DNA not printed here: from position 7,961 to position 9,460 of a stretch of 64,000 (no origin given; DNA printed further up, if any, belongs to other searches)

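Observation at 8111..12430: Tightly coupled trio downstream of the RM gene: DnaB C-terminal-domain-only ATPase, DegV, PP2C-like/beta-propeller membrane protein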

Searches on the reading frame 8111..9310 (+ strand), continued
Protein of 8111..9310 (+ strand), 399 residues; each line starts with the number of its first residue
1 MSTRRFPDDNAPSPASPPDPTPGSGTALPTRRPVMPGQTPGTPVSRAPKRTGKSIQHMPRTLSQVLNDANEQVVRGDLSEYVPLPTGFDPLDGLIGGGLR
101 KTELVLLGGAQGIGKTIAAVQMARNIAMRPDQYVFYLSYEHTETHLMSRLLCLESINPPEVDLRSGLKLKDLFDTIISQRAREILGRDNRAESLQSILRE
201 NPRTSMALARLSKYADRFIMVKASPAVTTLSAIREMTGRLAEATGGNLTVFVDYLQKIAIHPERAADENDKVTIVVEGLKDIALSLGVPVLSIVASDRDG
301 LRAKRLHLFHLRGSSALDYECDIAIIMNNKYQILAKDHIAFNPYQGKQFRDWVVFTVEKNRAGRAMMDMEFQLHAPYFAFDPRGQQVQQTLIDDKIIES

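Call 29: find_homologous_proteins(query=P0196)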
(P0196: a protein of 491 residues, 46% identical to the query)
Query P0196 (491 aa): 2028 proteins with E <= 0.001 among 8000 candidates; the best 120 are listed.
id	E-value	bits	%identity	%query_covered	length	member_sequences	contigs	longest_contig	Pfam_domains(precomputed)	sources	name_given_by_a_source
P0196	0.0e+0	1088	100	100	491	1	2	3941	PF06745.20,PF03796.22,PF00772.27,PF13481.13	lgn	-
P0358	6.0e-279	943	84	100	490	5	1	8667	PF06745.20,PF03796.22,PF00772.27,PF13481.13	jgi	-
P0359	1.9e-237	807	73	98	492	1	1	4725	PF06745.20,PF03796.22,PF00772.27,PF13481.13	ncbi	-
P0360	8.4e-116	405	46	97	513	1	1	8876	PF06745.20,PF03796.22,PF13481.13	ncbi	ncbi:MAG: DnaB-like helicase C-terminal domain-containing protein [bacterium]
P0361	4.0e-114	400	45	97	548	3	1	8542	PF06745.20,PF03796.22,PF00772.27,PF13481.13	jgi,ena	-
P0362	4.4e-114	400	44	97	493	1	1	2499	PF06745.20,PF03796.22,PF00772.27,PF13191.13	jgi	jgi:replicative DNA helicase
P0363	1.3e-113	398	43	97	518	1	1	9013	PF06745.20,PF03796.22,PF00772.27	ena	-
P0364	1.4e-113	398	44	97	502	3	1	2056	PF06745.20,PF03796.22,PF00772.27,PF13481.13,PF13191.13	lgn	-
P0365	2.8e-113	397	46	97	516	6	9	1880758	PF06745.20,PF03796.22,PF13481.13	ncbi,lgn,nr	ncbi:MAG: hypothetical protein GEEBNDBF_00988 [bacterium]|nr:hypothetical protein [bacterium]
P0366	1.9e-112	394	42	97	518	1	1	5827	PF06745.20,PF03796.22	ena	-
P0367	2.4e-112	394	43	97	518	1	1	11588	PF06745.20,PF03796.22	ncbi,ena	-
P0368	8.4e-112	392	43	97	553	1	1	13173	PF06745.20,PF03796.22,PF00772.27,PF13481.13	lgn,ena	-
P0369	1.0e-111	392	45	97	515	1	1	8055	PF06745.20,PF03796.22,PF13481.13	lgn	-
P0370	1.1e-111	392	43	97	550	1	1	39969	PF06745.20,PF03796.22,PF13481.13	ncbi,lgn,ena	-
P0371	1.3e-111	392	44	97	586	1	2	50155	PF06745.20,PF03796.22,PF13481.13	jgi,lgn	jgi:replicative DNA helicase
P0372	1.5e-111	391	43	97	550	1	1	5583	PF06745.20,PF03796.22,PF13481.13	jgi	jgi:replicative DNA helicase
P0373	2.7e-111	391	43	97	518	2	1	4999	PF06745.20,PF03796.22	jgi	jgi:replicative DNA helicase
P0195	5.1e-111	390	42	97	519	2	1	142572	PF06745.20,PF03796.22,PF00772.27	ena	-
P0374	7.4e-111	389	42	97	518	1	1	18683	PF06745.20,PF03796.22,PF00772.27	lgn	-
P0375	1.2e-110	388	41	97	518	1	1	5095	PF06745.20,PF03796.22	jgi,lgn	jgi:replicative DNA helicase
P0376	2.2e-110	388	41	97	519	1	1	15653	PF06745.20,PF03796.22,PF13481.13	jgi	jgi:replicative DNA helicase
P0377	3.0e-110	387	41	100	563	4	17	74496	PF06745.20,PF03796.22,PF13481.13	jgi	jgi:replicative DNA helicase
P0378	3.1e-110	387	43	98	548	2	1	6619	PF06745.20,PF03796.22,PF13481.13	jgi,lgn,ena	-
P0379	3.8e-110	387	42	97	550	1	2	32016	PF06745.20,PF03796.22,PF00772.27,PF13481.13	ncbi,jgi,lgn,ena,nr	ncbi:AAA family ATPase [bacterium]|nr:AAA family ATPase [bacterium]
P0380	6.7e-110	386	43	97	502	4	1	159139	PF06745.20,PF03796.22,PF00772.27,PF13481.13,PF13191.13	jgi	-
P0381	2.3e-109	384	42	98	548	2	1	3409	PF06745.20,PF03796.22,PF13481.13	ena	-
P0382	2.3e-109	384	43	97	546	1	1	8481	PF06745.20,PF03796.22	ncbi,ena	-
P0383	3.5e-109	384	43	98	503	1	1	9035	PF06745.20,PF03796.22,PF00772.27,PF13481.13,PF13191.13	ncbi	-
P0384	4.9e-109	383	41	98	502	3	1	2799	PF13173.13,PF06745.20,PF03796.22,PF00772.27,PF13481.13,PF13191.13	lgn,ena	-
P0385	8.5e-109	382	41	98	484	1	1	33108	PF06745.20,PF03796.22,PF00772.27,PF13481.13,PF13191.13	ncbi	-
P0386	1.5e-108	382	45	92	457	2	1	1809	PF06745.20,PF03796.22,PF13481.13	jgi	-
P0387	1.9e-108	381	42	97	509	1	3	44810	PF06745.20,PF03796.22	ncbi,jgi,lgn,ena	ncbi:MAG TPA: DnaB-like helicase C-terminal domain-containing protein [bacterium]|jgi:replicative DN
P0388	2.9e-108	381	41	99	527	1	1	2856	PF06745.20,PF03796.22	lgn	-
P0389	1.1e-107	379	41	97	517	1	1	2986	PF06745.20,PF03796.22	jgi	jgi:replicative DNA helicase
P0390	2.8e-107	377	42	97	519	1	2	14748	PF06745.20,PF03796.22,PF00772.27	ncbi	-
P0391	4.4e-107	377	42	97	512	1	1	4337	PF06745.20,PF03796.22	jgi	jgi:replicative DNA helicase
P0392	7.3e-105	369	41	97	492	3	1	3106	PF06745.20,PF03796.22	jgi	jgi:replicative DNA helicase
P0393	1.1e-103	366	48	71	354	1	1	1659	PF13173.13,PF06745.20,PF03796.22,PF05625.18,PF13481.13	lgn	-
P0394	2.0e-103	365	49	69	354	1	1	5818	PF06745.20,PF03796.22,PF13481.13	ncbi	-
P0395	1.0e-101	359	51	67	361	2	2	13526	PF06745.20,PF03796.22,PF13481.13,PF13191.13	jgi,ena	-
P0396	1.5e-101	358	50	67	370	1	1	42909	PF06745.20,PF03796.22,PF13481.13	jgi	jgi:replicative DNA helicase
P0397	8.9e-101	356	51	67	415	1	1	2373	PF06745.20,PF03796.22,PF13481.13,PF13191.13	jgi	jgi:replicative DNA helicase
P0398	9.7e-101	356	52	67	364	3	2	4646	PF06745.20,PF03796.22,PF13481.13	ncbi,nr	ncbi:MAG: hypothetical protein D6796_10540 [Caldilineae bacterium]|nr:MAG: hypothetical protein D679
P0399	9.8e-101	356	51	67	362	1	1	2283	PF06745.20,PF03796.22,PF13481.13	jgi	jgi:replicative DNA helicase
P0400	1.5e-100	355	51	67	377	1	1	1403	PF06745.20,PF03796.22,PF13481.13,PF13191.13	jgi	jgi:replicative DNA helicase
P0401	2.4e-100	355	50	70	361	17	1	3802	PF06745.20,PF03796.22,PF13481.13,PF13191.13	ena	-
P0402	2.5e-100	354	50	69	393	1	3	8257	PF06745.20,PF03796.22,PF13481.13,PF13191.13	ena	-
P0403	3.3e-100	354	49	67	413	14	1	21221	PF06745.20,PF03796.22,PF13481.13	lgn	-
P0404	4.1e-100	354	50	68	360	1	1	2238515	PF06745.20,PF03796.22,PF13481.13,PF13191.13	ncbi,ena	-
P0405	6.4e-100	353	50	67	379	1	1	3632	PF06745.20,PF03796.22,PF13481.13,PF13191.13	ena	-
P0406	6.5e-100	353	49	67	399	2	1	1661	PF06745.20,PF03796.22,PF13481.13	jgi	-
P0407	7.3e-100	353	50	67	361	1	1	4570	PF06745.20,PF03796.22,PF13481.13,PF13191.13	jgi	jgi:replicative DNA helicase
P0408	9.1e-100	353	51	68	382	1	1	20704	PF06745.20,PF03796.22,PF13481.13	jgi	jgi:replicative DNA helicase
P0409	1.0e-99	352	49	67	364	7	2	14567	PF06745.20,PF03796.22,PF13481.13,PF13191.13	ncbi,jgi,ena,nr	ncbi:MAG TPA: DnaB-like helicase C-terminal domain-containing protein [Candidatus Limnocylindria bac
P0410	1.0e-99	352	49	67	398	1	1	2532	PF06745.20,PF03796.22,PF13481.13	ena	-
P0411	1.1e-99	352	50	67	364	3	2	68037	PF06745.20,PF03796.22,PF13481.13,PF13191.13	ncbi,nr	ncbi:MAG: AAA family ATPase [Chloroflexota bacterium]|nr:AAA family ATPase [Chloroflexota bacterium]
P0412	1.2e-99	352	49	68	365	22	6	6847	PF06745.20,PF03796.22,PF13481.13,PF13191.13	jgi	jgi:replicative DNA helicase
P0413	1.2e-99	352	50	67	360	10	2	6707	PF06745.20,PF03796.22,PF13481.13,PF13191.13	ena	-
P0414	1.3e-99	352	50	67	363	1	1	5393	PF06745.20,PF03796.22,PF13481.13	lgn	-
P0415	1.3e-99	352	49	67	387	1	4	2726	PF06745.20,PF03796.22,PF13481.13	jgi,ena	jgi:replicative DNA helicase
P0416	1.4e-99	352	49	68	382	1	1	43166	PF06745.20,PF03796.22,PF13481.13,PF13191.13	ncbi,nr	ncbi:MAG: AAA family ATPase [Anaerolineae bacterium]|nr:AAA family ATPase [Anaerolineae bacterium]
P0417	1.6e-99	352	50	68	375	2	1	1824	PF06745.20,PF03796.22,PF13481.13,PF13191.13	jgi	jgi:replicative DNA helicase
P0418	1.8e-99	352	50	67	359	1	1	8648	PF06745.20,PF03796.22,PF13481.13,PF13191.13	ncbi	ncbi:MAG: DnaB-like helicase C-terminal domain-containing protein [Candidatus Limnocylindria bacteri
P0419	1.9e-99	352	50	67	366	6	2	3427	PF06745.20,PF03796.22,PF13481.13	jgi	jgi:replicative DNA helicase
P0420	1.9e-99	352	50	67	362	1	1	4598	PF06745.20,PF03796.22,PF13481.13,PF13191.13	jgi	jgi:replicative DNA helicase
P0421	2.1e-99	351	49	67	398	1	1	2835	PF06745.20,PF03796.22,PF13481.13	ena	-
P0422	2.2e-99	351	49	69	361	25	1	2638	PF06745.20,PF03796.22,PF24883.3,PF13481.13,PF13191.13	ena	-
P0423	2.3e-99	351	50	67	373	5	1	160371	PF06745.20,PF03796.22,PF13481.13,PF13191.13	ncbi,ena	-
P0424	2.3e-99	351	50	67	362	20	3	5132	PF06745.20,PF03796.22,PF13481.13,PF13191.13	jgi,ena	jgi:replicative DNA helicase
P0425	2.5e-99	351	49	67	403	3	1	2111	PF06745.20,PF03796.22,PF13481.13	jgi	jgi:replicative DNA helicase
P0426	2.5e-99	351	52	67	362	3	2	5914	PF06745.20,PF03796.22,PF13481.13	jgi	jgi:replicative DNA helicase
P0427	2.9e-99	351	49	67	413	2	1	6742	PF06745.20,PF03796.22,PF13481.13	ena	-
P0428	3.8e-99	351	49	68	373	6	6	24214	PF06745.20,PF03796.22,PF13481.13,PF13191.13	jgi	jgi:replicative DNA helicase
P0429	4.0e-99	350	49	67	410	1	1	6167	PF06745.20,PF03796.22,PF13481.13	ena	-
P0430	4.0e-99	350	51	67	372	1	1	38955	PF06745.20,PF03796.22,PF13481.13,PF13191.13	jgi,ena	-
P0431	4.1e-99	350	51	68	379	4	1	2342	PF06745.20,PF03796.22,PF13481.13,PF13191.13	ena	-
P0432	4.3e-99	350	49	68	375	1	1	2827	PF06745.20,PF03796.22,PF13481.13,PF13191.13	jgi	jgi:replicative DNA helicase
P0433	4.6e-99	350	50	67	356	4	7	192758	PF06745.20,PF03796.22,PF13481.13,PF13191.13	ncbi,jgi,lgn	ncbi:MAG: DnaB-like helicase C-terminal domain-containing protein [Candidatus Limnocylindria bacteri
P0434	4.9e-99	350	50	67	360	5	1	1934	PF06745.20,PF03796.22,PF13481.13,PF13191.13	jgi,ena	-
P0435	5.1e-99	350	50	67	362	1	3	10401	PF06745.20,PF03796.22,PF13481.13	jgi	jgi:replicative DNA helicase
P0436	6.1e-99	350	49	69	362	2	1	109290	PF06745.20,PF03796.22,PF13481.13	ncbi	-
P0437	7.4e-99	350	49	67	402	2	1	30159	PF06745.20,PF03796.22,PF13481.13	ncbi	-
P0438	7.9e-99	349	49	68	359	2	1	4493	PF06745.20,PF03796.22,PF13481.13,PF13191.13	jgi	jgi:replicative DNA helicase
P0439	8.6e-99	349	49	67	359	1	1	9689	PF06745.20,PF03796.22,PF13481.13,PF13191.13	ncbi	-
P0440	9.0e-99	349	50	67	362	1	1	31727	PF06745.20,PF03796.22,PF13481.13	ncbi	-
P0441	1.0e-98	349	50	67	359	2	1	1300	PF06745.20,PF03796.22,PF13481.13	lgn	-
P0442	1.1e-98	349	50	67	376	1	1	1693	PF06745.20,PF03796.22,PF13481.13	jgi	jgi:replicative DNA helicase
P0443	1.1e-98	349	49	67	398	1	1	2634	PF06745.20,PF03796.22,PF13481.13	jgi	-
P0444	1.1e-98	349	48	71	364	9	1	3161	PF06745.20,PF03796.22,PF13481.13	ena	-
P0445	1.1e-98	349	49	67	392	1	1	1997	PF06745.20,PF03796.22,PF13481.13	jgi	jgi:replicative DNA helicase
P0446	1.1e-98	349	50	67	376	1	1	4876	PF06745.20,PF03796.22,PF13481.13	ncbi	-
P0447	1.2e-98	349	50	68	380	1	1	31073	PF06745.20,PF03796.22,PF13481.13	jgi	jgi:replicative DNA helicase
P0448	1.2e-98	349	51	67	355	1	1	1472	PF06745.20,PF03796.22,PF13481.13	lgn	-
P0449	1.2e-98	349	49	67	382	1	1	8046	PF06745.20,PF03796.22,PF13481.13,PF13191.13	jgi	jgi:replicative DNA helicase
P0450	1.2e-98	349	49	67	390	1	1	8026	PF06745.20,PF03796.22,PF13481.13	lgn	-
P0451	1.2e-98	349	49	67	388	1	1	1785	PF06745.20,PF03796.22,PF13481.13,PF13191.13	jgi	jgi:replicative DNA helicase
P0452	1.2e-98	349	50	67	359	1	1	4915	PF06745.20,PF03796.22,PF13481.13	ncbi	-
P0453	1.3e-98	349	50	67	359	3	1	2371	PF06745.20,PF03796.22,PF13481.13,PF13191.13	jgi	jgi:replicative DNA helicase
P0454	1.3e-98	349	49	67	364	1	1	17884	PF06745.20,PF03796.22,PF13481.13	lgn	-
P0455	1.3e-98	349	49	67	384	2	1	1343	PF06745.20,PF03796.22,PF13481.13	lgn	-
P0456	1.3e-98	349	50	67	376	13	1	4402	PF06745.20,PF03796.22,PF13481.13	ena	-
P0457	1.4e-98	349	50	66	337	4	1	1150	PF06745.20,PF03796.22,PF13481.13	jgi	jgi:replicative DNA helicase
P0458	1.5e-98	349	49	67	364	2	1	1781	PF06745.20,PF03796.22,PF13481.13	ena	-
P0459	1.5e-98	349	49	67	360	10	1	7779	PF06745.20,PF03796.22,PF13481.13,PF13191.13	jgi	jgi:replicative DNA helicase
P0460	1.5e-98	349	50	66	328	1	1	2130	PF06745.20,PF03796.22,PF13481.13,PF13191.13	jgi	-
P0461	1.7e-98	348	50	67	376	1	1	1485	PF06745.20,PF03796.22,PF13481.13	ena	-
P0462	1.8e-98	348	49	67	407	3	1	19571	PF06745.20,PF03796.22,PF13481.13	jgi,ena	-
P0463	1.9e-98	348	50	67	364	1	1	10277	PF06745.20,PF03796.22,PF13481.13,PF13191.13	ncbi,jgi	jgi:replicative DNA helicase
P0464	2.0e-98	348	49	67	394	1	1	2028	PF06745.20,PF03796.22,PF13481.13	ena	-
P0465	2.1e-98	348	49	68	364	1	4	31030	PF06745.20,PF03796.22,PF13481.13,PF13191.13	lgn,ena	-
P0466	2.1e-98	348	49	67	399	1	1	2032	PF06745.20,PF03796.22,PF13481.13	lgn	-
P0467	2.2e-98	348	49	67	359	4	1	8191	PF06745.20,PF03796.22,PF13481.13,PF13191.13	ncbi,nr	ncbi:MAG TPA: DnaB-like helicase C-terminal domain-containing protein [candidate division Zixibacter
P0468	2.2e-98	348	50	67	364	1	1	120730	PF06745.20,PF03796.22,PF13481.13,PF13191.13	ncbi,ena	-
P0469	2.2e-98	348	49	67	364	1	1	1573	PF06745.20,PF03796.22,PF13481.13,PF13191.13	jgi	jgi:replicative DNA helicase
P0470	2.3e-98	348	50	67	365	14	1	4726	PF06745.20,PF03796.22,PF13481.13,PF13191.13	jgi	jgi:replicative DNA helicase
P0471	2.3e-98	348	49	67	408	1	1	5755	PF06745.20,PF03796.22,PF13481.13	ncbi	-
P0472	2.3e-98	348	50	67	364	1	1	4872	PF06745.20,PF03796.22,PF13481.13,PF13191.13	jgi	jgi:replicative DNA helicase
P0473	2.3e-98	348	48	67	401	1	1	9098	PF06745.20,PF03796.22,PF13481.13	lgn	-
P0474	2.4e-98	348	49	67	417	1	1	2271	PF06745.20,PF03796.22,PF13481.13,PF13191.13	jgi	jgi:replicative DNA helicase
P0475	2.4e-98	348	49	67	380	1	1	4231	PF06745.20,PF03796.22,PF13481.13,PF13191.13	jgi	-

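Call 30: find_encoding_contigs(protein=P0365, flank=8000, max_places=2)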
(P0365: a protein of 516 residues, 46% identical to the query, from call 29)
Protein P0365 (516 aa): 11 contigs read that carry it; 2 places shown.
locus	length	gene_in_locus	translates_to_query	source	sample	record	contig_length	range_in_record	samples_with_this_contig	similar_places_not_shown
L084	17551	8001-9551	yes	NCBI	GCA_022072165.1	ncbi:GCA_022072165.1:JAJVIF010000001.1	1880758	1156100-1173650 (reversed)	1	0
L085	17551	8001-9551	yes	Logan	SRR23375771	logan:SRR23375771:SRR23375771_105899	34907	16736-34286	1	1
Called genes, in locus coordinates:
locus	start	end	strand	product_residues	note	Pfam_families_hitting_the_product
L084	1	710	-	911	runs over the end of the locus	PF25174:Beta-prop_THOC3, PF23414:Beta-prop_EML_2, PF24796:WDR55, PF24814:WD40_Prp19, PF25047:Beta-prop_TEP1_2nd, PF25173:Beta-prop_WDR3_1st, PF25175:Beta-prop_WDR5, PF25391:WD40_Gbeta, +49 more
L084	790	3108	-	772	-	PF00069:Pkinase, PF01636:APH (faint), PF07714:PK_Tyr_Ser-Thr, PF16697:Yop-YscD_cpl (weak), PF00498:FHA (weak)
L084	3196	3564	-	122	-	-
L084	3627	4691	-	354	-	-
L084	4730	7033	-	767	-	PF23139:OB_YrrC, PF14520:HHH_5 (faint), PF14490:HHH_RecD2, PF13604:AAA_30, PF01443:Viral_helicase1 (weak), PF13245:AAA_19, PF18335:SH3_13, PF13538:UvrD_C_2, +2 more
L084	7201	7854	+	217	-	-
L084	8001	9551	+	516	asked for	PF03796:DnaB_C, PF13481:AAA_25, PF06745:ATPase (weak), PF03796:DnaB_C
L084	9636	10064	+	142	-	-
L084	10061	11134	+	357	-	PF01244:Peptidase_M19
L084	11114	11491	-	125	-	PF02537:CRCB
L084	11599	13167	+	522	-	-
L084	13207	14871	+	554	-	PF00496:SBP_bac_5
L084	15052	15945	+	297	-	PF00528:BPD_transp_1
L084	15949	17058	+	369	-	PF12911:OppC_N, PF00528:BPD_transp_1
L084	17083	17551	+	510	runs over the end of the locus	PF00883:Peptidase_M17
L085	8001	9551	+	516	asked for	PF03796:DnaB_C, PF13481:AAA_25, PF06745:ATPase (weak), PF03796:DnaB_C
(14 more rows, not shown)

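Call 31: find_encoding_contigs(protein=P0404, flank=8000, max_places=1)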
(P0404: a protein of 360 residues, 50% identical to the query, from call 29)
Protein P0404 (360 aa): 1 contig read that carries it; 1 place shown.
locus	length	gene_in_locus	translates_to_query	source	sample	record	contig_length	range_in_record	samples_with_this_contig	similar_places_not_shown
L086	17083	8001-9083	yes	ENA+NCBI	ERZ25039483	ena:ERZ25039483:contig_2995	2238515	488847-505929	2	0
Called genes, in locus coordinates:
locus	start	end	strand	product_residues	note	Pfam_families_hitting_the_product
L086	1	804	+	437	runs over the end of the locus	PF13433:Peripla_BP_5, PF13458:Peripla_BP_6, PF01094:ANF_receptor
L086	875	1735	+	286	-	PF02653:BPD_transp_2, PF01032:FecCD (weak)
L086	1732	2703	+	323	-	PF02653:BPD_transp_2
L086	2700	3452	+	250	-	PF00005:ABC_tran, PF13304:AAA_21 (faint), PF12399:BCA_ABC_TP_C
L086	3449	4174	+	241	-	PF00005:ABC_tran, PF13304:AAA_21 (faint)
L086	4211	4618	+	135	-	PF00072:Response_reg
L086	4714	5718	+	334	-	PF01171:ATP_bind_3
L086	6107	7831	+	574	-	PF06068:TIP49 (faint), PF07728:AAA_5 (weak), PF00004:AAA, PF17862:AAA_lid_3, PF01434:Peptidase_M41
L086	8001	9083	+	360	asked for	PF03796:DnaB_C, PF06745:ATPase, PF13481:AAA_25, PF13191:AAA_16 (faint)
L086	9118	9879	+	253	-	PF00702:Hydrolase, PF13419:HAD_2, PF13242:Hydrolase_like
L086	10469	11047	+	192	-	PF02481:DNA_processg_A (faint), PF18306:LDcluster4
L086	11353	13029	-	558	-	PF13400:Tad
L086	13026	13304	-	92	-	-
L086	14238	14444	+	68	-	-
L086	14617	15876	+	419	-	PF25145:NfeD1b_N, PF24961:NfeD_membrane, PF01957:NfeD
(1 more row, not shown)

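Call 35: find_encoding_contigs(protein=P0001, flank=1000, max_places=6)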
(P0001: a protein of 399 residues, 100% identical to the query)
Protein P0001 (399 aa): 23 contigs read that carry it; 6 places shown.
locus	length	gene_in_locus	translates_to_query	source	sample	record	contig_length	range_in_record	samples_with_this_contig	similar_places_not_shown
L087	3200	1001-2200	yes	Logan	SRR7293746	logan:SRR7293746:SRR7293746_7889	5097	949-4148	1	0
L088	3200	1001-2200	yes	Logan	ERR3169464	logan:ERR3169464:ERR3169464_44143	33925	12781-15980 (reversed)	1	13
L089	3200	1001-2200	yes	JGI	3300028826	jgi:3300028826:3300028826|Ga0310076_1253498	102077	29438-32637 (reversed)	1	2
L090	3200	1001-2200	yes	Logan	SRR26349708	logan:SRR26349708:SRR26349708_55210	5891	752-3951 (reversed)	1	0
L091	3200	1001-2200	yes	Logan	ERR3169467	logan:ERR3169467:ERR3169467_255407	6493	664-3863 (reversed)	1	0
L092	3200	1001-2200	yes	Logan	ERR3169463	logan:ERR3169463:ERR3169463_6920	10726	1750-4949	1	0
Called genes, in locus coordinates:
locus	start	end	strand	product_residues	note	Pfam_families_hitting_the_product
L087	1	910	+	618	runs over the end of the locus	?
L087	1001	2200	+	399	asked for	PF03796:DnaB_C, PF06745:ATPase (weak), PF13481:AAA_25 (weak)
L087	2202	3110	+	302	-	PF02645:DegV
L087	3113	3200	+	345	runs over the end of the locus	?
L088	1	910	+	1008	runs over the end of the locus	PF20465:MmeI_hel, PF20473:MmeI_Mtase, PF07669:Eco57I (weak), PF20466:MmeI_TRD (weak)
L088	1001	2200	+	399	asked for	PF03796:DnaB_C, PF06745:ATPase (weak), PF13481:AAA_25 (weak)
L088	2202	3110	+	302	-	PF02645:DegV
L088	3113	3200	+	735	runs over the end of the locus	-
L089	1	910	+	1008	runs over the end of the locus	PF20465:MmeI_hel, PF20473:MmeI_Mtase, PF07669:Eco57I (weak), PF20466:MmeI_TRD (weak)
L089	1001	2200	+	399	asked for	PF03796:DnaB_C, PF06745:ATPase (weak), PF13481:AAA_25 (weak)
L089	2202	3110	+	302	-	PF02645:DegV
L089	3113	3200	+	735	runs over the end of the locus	-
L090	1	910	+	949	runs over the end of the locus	?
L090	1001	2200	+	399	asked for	PF03796:DnaB_C, PF06745:ATPase (weak), PF13481:AAA_25 (weak)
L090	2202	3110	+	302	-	PF02645:DegV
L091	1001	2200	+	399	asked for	PF03796:DnaB_C, PF06745:ATPase (weak), PF13481:AAA_25 (weak)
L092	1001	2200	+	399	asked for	PF03796:DnaB_C, PF06745:ATPase (weak), PF13481:AAA_25 (weak)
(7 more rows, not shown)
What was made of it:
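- The same arrangement occurs on 23 contigs of this species from many samples (call 35).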

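Call 50: search_protein_families(library=phrogs, proteins=[window:8111-9307:+, P0213, P0196], max_evalue=0.001)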
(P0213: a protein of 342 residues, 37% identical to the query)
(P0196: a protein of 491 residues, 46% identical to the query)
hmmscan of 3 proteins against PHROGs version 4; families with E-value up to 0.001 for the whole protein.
window:8111-9307:+ (399 aa): 4 families
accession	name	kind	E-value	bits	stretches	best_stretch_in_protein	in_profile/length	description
phrog_19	-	DNA, RNA and nucleotide metabolism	1.8e-28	100.8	1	84-388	335-586/621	DnaB-like replicative helicase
phrog_239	-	DNA, RNA and nucleotide metabolism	6.6e-17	62.7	1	68-151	329-407/801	DNA primase/helicase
phrog_243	-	DNA, RNA and nucleotide metabolism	1.4e-10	41.6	1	72-154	6-83/273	DnaB-like replicative helicase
phrog_97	-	other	8e-06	26.3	1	81-142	47-114/506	UvsX-like recombinase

P0213 (342 aa): 5 families
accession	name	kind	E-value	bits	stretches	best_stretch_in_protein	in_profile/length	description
phrog_19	-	DNA, RNA and nucleotide metabolism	9.7e-31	108.3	1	34-313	330-568/621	DnaB-like replicative helicase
phrog_239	-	DNA, RNA and nucleotide metabolism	1.4e-16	61.7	1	36-312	336-585/801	DNA primase/helicase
phrog_243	-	DNA, RNA and nucleotide metabolism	5.1e-13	49.6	2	51-116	29-90/273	DnaB-like replicative helicase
phrog_26214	-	unknown function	3.3e-05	23.6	0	49-99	47-95/420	-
phrog_1366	-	unknown function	0.00014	22.5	0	59-100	16-54/307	-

P0196 (491 aa): 7 families
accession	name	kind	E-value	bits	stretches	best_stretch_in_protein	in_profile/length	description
phrog_19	-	DNA, RNA and nucleotide metabolism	7.3e-49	168.2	1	11-467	156-568/621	DnaB-like replicative helicase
phrog_239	-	DNA, RNA and nucleotide metabolism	1.1e-19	71.9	1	140-424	300-554/801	DNA primase/helicase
phrog_243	-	DNA, RNA and nucleotide metabolism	9.6e-15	55.2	2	182-260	11-84/273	DnaB-like replicative helicase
phrog_97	-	other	1.5e-08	35.3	1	182-245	43-112/506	UvsX-like recombinase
phrog_8337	-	DNA, RNA and nucleotide metabolism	2e-05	25.1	1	185-246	46-108/273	DNA repair protein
phrog_26214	-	unknown function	5.3e-05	23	1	195-246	43-92/420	-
phrog_5482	-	unknown function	0.00024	21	0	187-258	28-103/341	-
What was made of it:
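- Tried and rejected: PHROG hits are only generic DnaB-like families (call 50).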
